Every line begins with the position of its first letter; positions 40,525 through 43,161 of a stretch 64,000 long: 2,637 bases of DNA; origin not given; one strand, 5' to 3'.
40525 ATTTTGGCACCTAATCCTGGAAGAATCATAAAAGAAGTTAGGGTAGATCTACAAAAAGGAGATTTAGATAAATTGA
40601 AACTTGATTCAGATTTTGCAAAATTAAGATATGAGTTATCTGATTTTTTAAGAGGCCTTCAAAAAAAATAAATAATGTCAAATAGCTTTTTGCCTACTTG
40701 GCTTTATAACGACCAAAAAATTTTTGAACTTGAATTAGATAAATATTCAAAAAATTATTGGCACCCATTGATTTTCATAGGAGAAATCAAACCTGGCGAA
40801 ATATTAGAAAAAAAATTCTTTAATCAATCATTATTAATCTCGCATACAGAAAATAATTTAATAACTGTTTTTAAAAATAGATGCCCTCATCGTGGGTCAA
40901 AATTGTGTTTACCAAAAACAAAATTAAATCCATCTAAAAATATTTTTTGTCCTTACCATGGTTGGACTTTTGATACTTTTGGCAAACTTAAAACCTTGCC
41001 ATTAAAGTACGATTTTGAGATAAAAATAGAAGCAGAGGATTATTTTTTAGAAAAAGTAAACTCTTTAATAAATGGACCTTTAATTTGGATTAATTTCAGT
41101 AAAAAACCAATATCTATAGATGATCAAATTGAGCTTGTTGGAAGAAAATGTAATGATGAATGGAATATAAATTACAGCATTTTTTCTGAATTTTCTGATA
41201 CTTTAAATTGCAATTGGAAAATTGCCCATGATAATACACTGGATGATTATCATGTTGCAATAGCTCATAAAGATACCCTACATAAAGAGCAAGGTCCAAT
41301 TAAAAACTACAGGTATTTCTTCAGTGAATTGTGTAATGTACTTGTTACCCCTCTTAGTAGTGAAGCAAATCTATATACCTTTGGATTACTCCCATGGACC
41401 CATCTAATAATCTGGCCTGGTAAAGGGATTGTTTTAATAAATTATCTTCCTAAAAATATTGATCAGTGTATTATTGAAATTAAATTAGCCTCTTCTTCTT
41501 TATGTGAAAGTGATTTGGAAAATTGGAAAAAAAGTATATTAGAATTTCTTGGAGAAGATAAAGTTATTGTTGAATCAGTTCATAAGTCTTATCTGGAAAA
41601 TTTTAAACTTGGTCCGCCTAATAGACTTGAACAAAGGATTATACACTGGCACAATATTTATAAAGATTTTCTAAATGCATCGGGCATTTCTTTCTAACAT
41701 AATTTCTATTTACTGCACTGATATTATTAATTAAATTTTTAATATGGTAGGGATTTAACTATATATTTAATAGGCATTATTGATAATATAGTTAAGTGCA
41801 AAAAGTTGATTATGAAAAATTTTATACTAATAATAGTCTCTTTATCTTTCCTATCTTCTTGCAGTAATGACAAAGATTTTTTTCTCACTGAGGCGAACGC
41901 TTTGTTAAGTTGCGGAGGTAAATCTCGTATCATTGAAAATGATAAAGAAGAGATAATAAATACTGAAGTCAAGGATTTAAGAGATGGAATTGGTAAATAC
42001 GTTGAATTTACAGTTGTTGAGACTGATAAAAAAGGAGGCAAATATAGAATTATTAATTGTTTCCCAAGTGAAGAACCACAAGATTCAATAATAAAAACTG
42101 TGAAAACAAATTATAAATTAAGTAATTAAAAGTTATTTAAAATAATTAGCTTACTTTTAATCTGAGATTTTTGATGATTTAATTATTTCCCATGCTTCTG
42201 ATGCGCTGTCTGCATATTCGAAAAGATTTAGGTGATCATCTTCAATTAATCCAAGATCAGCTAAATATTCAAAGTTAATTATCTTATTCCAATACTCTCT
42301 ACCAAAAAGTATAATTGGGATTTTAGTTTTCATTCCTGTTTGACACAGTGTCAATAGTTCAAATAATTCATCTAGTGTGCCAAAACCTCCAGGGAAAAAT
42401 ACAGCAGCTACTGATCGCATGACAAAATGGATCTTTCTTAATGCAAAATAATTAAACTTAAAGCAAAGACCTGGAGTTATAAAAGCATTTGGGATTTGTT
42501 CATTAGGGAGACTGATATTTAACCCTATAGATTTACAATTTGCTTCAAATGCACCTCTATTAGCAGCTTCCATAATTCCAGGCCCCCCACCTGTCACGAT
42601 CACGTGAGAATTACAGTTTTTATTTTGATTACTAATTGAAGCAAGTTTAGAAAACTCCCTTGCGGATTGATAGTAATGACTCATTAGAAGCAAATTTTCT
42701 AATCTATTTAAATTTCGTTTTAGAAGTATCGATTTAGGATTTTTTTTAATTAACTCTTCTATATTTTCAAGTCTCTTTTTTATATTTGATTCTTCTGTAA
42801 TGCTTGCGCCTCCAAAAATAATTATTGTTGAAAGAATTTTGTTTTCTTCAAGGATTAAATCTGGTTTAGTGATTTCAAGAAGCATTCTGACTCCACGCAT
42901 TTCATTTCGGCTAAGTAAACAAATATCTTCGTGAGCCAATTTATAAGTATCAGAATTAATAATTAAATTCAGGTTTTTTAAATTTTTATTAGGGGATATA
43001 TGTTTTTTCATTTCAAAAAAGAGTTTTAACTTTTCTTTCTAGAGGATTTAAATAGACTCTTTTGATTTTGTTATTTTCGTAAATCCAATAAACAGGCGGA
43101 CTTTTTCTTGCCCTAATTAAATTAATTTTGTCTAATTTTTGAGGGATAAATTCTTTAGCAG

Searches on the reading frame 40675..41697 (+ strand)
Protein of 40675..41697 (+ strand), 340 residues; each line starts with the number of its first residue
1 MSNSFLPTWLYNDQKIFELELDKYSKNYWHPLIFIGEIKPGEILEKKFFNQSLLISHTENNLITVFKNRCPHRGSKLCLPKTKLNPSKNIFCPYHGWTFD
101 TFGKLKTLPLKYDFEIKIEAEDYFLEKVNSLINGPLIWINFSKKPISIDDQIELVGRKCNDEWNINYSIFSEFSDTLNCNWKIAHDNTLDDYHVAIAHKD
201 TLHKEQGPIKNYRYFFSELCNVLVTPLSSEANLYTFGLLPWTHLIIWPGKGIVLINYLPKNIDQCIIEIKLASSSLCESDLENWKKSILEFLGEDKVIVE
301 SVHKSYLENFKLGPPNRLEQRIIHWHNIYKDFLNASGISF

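Call 3: search_protein_families(library=pfam, proteins=[window:40675-41697:+])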
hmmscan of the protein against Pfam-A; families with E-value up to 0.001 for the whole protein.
window:40675-41697:+ (340 aa): 2 families
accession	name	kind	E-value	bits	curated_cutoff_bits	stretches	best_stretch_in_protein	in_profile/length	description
PF00355.32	Rieske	-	6.8e-15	55.2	20.3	1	29-110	2-80/88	Rieske [2Fe-2S] domain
PF00848.25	Ring_hydroxyl_A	-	3.7e-08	34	24.9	1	172-214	9-55/208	Ring hydroxylating alpha subunit (catalytic domain)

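Call 4: search_protein_families(library=ncbifam, proteins=[window:40675-41697:+])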
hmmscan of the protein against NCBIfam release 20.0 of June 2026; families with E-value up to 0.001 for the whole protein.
window:40675-41697:+ (340 aa): 6 families
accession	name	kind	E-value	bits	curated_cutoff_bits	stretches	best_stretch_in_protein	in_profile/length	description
NF058607.1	GlBtMonoOxGbcA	equivalog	2.4e-23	82.3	670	1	5-203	32-227/420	glycine betaine monooxygenase oxygenase subunit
NF042946.1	3PPDioc_HcaE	equivalog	1.6e-14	53.7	830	1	9-201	19-217/450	3-phenylpropionate/cinnamic acid dioxygenase subunit alpha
TIGR03229.1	benzo_1_2_benA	equivalog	1.9e-14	53.4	780.95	1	10-106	20-115/433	benzoate 1,2-dioxygenase large subunit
NF041684.1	ant_diox_AndAc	equivalog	2.2e-12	46.3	750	1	4-198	21-222/418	anthranilate 1,2-dioxygenase large subunit AndAc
NF052579.1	BetMthstMoxSdmAMthl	equivalog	1.2e-10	40.9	600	1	25-105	14-91/351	4beta-methylsterol monooxygenase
TIGR03228.1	anthran_1_2_A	equivalog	2.3e-08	33.2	671.9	1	11-107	21-116/438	anthranilate 1,2-dioxygenase large subunit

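Call 32: search_solved_structures(query=window:40675-41697:+, max_evalue=0.01, show_alignments=2)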
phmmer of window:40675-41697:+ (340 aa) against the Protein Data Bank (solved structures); distinct sequences matched with E-value up to 0.01: 46.
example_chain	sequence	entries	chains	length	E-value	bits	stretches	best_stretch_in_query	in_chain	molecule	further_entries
6y9c_A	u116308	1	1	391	1.1e-16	63.8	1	7-305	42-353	Carnitine monooxygenase oxygenase subunit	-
6y8j_A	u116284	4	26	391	1.6e-16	63.2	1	7-305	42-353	Carnitine monooxygenase oxygenase subunit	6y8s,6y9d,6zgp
7yls_B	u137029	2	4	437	3.4e-16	62.2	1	10-115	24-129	Rieske (2Fe-2S) domain protein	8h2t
9o71_A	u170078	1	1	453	8.5e-16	60.9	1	10-115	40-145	Phenylpropionate dioxygenase-like ring-hydroxylating dioxygenase large terminal subunit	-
3n0q_A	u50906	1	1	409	8.3e-14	54.3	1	9-198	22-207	Putative aromatic-ring hydroxylating dioxygenase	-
2ckf_A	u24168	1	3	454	1e-13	54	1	10-210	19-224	RING-HYDROXYLATING DIOXYGENASE ALPHA SUBUNIT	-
3en1_A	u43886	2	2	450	3.7e-13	52.2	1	9-194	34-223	Benzene 1,2-dioxygenase subunit alpha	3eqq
9vdb_A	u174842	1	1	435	6.7e-13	51.3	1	7-116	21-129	Ring hydroxylating dioxygenase, alpha subunit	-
2gbw_A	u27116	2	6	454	1.2e-12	50.5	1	10-206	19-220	Biphenyl 2,3-Dioxygenase Alpha Subunit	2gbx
9jp5_A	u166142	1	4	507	2e-12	49.7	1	4-138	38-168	Phthalate 3,4-dioxygenase alpha subunit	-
1wql_A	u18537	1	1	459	2.2e-12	49.6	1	6-112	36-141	iron-sulfur protein large subunit of cumene dioxygenase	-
7c8z_A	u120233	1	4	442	5.3e-12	48.4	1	3-198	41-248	Salicylate 5-hydroxylase, large oxygenase component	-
1uli_A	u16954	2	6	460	8.8e-12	47.6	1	9-151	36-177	biphenyl dioxygenase large subunit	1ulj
2xr8_A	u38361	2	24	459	1.3e-11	47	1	6-113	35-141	BIPHENYL DIOXYGENASE SUBUNIT ALPHA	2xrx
2xsh_A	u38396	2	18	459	1.3e-11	47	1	6-113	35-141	BIPHENYL DIOXYGENASE SUBUNIT ALPHA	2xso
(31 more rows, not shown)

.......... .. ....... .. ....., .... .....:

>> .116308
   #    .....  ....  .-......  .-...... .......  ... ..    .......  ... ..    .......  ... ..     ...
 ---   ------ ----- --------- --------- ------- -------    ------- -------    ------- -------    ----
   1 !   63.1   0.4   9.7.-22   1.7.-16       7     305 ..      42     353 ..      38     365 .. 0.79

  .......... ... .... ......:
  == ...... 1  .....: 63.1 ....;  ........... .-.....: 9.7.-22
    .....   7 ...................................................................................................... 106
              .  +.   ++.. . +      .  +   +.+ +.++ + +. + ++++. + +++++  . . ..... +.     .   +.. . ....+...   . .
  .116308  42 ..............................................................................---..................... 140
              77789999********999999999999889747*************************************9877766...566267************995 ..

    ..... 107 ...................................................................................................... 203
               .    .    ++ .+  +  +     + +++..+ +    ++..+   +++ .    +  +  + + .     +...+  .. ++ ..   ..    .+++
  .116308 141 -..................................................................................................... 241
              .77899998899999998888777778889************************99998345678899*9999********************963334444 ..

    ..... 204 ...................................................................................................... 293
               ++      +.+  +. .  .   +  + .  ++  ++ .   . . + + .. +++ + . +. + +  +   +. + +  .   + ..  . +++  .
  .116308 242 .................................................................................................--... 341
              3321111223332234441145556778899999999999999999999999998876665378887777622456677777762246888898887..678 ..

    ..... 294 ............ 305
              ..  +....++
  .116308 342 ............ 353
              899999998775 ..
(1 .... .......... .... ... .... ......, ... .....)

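Call 42: find_homologous_proteins(query=window:40675-41697:+, max_evalue=0.00001)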
Query window:40675-41697:+ (340 aa): 192 proteins with E <= 0.00001 among 1048 candidates; the best 120 are listed.
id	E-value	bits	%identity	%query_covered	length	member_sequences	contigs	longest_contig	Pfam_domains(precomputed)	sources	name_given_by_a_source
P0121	1.8e-222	756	95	100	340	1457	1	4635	PF00355.33,PF00848.26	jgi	-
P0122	5.6e-216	734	92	100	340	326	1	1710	PF00355.33,PF00848.26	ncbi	-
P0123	1.6e-196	670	83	100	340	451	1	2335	PF00355.33,PF00848.26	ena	-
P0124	1.1e-193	661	89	92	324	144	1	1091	PF00355.33,PF00848.26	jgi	-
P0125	4.4e-185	633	79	99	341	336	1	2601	PF00355.33,PF00848.26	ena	-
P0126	9.5e-184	628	92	86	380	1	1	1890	PF01653.24,PF00355.33,PF00848.26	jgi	-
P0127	3.5e-180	617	94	82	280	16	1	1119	PF00355.33,PF00848.26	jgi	-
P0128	9.1e-168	576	93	78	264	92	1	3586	PF00848.26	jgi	-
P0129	9.3e-164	562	69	100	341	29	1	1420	PF00355.33,PF00848.26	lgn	-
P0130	2.5e-144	499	72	88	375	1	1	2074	PF00355.33,PF00848.26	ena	-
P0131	1.6e-140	486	78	77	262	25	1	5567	PF00848.26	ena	-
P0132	1.9e-129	450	93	60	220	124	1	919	PF00355.33,PF00848.26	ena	-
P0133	2.6e-117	410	79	64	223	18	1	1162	PF00848.26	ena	-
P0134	1.2e-88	315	40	100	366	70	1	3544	PF00355.33,PF00848.26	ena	-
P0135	2.7e-88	314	41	98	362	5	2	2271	PF00355.33,PF00848.26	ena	-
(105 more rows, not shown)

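Call 45: find_related_loci(query=A3, collection=metagenome_contigs, flank=9000)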
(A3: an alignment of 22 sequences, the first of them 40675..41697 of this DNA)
Query A3 (340 aa) in metagenome_contigs; peptide patterns used: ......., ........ (x = any residue, [..] = any of these).
236 stretches matched a pattern; 152 encode a relative of the query (tblastn E <= 1e-3); the best 80 are kept; 80 distinct loci.
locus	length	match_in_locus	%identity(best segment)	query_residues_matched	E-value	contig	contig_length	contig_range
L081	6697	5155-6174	94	1-340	0e+0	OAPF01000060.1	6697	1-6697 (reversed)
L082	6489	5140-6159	94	1-340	0e+0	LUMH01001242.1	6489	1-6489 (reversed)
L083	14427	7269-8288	94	1-340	0e+0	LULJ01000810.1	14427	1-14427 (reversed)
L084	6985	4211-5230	93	1-340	0e+0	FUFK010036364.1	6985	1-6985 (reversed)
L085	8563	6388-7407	93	1-340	0e+0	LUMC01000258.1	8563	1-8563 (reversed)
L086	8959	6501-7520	93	1-340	0e+0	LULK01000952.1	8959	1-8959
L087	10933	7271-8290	93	1-340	0e+0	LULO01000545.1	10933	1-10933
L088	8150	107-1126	93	1-340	0e+0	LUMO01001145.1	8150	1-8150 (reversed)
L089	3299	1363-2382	93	1-340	0e+0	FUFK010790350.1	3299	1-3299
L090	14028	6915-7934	93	1-340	0e+0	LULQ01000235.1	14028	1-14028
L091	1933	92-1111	88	1-340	0e+0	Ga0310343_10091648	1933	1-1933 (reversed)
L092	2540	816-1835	88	1-340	0e+0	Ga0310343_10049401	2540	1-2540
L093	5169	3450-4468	92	1-340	0e+0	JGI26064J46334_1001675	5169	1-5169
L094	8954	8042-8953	94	1-304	0e+0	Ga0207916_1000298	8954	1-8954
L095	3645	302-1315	83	1-338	0e+0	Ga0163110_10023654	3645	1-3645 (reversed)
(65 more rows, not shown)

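Call 50: predict_structure(alignment_id=A3)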
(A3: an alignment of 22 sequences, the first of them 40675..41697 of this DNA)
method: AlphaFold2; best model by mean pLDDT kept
length: 340 residues; sequences in the alignment: 22
mean_pLDDT: 87.7   pTM: 0.87
mean pLDDT of the five models: 87.7, 87.0, 84.5, 83.5, 80.7
residues with pLDDT >= 90: 198; 70-90: 117; 50-70: 18; < 50: 7
segments of 3 or more residues with pLDDT < 50: 200-205
pLDDT, mean of each block of 10 residues (from residue 1): 78 93 93 95 90 93 94 89 80 90 88 83 92 96 93 95 93 93 85 60 52 91 82 90 91 94 94 91 86 85 89 83 91 89
secondary structure, 60 per line:
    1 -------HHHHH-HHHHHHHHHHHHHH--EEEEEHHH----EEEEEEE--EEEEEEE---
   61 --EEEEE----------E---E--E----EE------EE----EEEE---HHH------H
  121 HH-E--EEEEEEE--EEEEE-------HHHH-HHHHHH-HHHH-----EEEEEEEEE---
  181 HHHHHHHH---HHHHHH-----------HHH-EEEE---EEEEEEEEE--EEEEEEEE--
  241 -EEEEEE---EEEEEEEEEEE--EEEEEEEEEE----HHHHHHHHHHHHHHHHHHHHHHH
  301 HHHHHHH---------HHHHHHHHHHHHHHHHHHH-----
elements in order: H8-12 H14-27 E30-34 E42-48 E51-57 E63-67 E104-107 E127-133 E136-140 H148-151 H153-158 H160-163 E169-177 H181-188 H192-197 E213-216 E220-228 E231-238 E242-247 E251-261 E264-273 H278-307 H317-335

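Call 53: fold_search(model_id=the predicted structure, library=pdb)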
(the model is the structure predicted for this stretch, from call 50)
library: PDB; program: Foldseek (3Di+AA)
matches with E <= 10: 1290; with E <= 0.001: 164
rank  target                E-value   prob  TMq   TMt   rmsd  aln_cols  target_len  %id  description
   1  6zgp_I                9.0e-19  1.00  0.72  0.68   4.0       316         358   22  Crystal structure of the quaternary ammonium Rieske monooxygenase CntA in complex with inhibitor MMV12 (MMV020670) (released 2020-11-18)
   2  6zgp_C                1.2e-18  1.00  0.72  0.68   3.9       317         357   21  Crystal structure of the quaternary ammonium Rieske monooxygenase CntA in complex with inhibitor MMV12 (MMV020670) (released 2020-11-18)
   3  6zgp_A                1.5e-18  1.00  0.75  0.71   4.5       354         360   20  Crystal structure of the quaternary ammonium Rieske monooxygenase CntA in complex with inhibitor MMV12 (MMV020670) (released 2020-11-18)
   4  6zgp_K                1.9e-18  1.00  0.77  0.74   4.1       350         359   20  Crystal structure of the quaternary ammonium Rieske monooxygenase CntA in complex with inhibitor MMV12 (MMV020670) (released 2020-11-18)
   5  6zgp_F                2.0e-18  1.00  0.72  0.68   3.9       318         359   22  Crystal structure of the quaternary ammonium Rieske monooxygenase CntA in complex with inhibitor MMV12 (MMV020670) (released 2020-11-18)
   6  6zgp_B                2.0e-18  1.00  0.77  0.73   4.1       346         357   21  Crystal structure of the quaternary ammonium Rieske monooxygenase CntA in complex with inhibitor MMV12 (MMV020670) (released 2020-11-18)
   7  6zgp_J                2.0e-18  1.00  0.76  0.73   4.1       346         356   20  Crystal structure of the quaternary ammonium Rieske monooxygenase CntA in complex with inhibitor MMV12 (MMV020670) (released 2020-11-18)
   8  6y9d_A                2.4e-18  1.00  0.71  0.69   3.9       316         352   22  Crystal structure of the quaternary ammonium Rieske monooxygenase CntA in complex with substrate L-Carnitine (released 2020-11-18)
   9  6zgp_G                2.5e-18  1.00  0.76  0.71   4.3       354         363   19  Crystal structure of the quaternary ammonium Rieske monooxygenase CntA in complex with inhibitor MMV12 (MMV020670) (released 2020-11-18)
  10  6y9c                  2.5e-18  1.00  0.77  0.72   4.1       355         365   21  The structure of a quaternary ammonium Rieske monooxygenase reveals insights into carnitine oxidation by gut microbiota  (released 2021-03-31)
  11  6zgp_H                5.1e-18  1.00  0.75  0.72   4.2       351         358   20  Crystal structure of the quaternary ammonium Rieske monooxygenase CntA in complex with inhibitor MMV12 (MMV020670) (released 2020-11-18)
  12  6y8j                  7.0e-18  1.00  0.76  0.76   4.1       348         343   20  Crystal structure of the apo form of a quaternary ammonium Rieske monooxygenase CntA (released 2020-11-18)
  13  6y8s                  3.8e-17  1.00  0.77  0.75   3.7       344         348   20  Crystal structure of the quaternary ammonium Rieske monooxygenase CntA in complex with substrate gamma-butyrobetaine (released 2020-11-18)
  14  4qup                  4.2e-17  1.00  0.82  0.68   4.9       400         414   17  Crystal structure of stachydrine demethylase with N-methyl proline from low X-ray dose composite datasets (released 2015-07-15)
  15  4qur                  5.5e-17  1.00  0.82  0.68   5.7       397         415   17  Crystal Structure of stachydrine demethylase in complex with cyanide, oxygen, and N-methyl proline in a new orientation (released 2015-07-15)
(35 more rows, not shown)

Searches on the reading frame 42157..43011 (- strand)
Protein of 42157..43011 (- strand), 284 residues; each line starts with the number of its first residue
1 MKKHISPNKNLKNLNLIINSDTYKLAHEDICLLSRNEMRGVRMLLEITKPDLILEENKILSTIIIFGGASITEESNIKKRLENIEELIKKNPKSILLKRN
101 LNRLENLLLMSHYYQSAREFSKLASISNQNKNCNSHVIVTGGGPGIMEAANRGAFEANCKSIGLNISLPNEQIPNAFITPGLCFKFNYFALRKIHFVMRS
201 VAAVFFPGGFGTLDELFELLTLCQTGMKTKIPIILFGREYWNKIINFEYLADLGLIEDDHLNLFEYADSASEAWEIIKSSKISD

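Call 3: search_protein_families(library=pfam, proteins=[window:42157-43011:-])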
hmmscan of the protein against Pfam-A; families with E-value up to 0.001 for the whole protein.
window:42157-43011:- (284 aa): 2 families
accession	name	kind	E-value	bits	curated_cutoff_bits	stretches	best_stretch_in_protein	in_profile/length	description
PF03641.19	Lysine_decarbox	-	3.5e-28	98.8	27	1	147-275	1-129/131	Possible lysine decarboxylase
PF18306.6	LDcluster4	-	5.9e-08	32.9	26.3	1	134-217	31-111/151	SLOG cluster4 family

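Call 75: find_encoding_contigs(protein=window:42157-43011:-, flank=10000, max_places=10)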
Protein window:42157-43011:- (284 aa): no gene with exactly this product is on record in the collection.
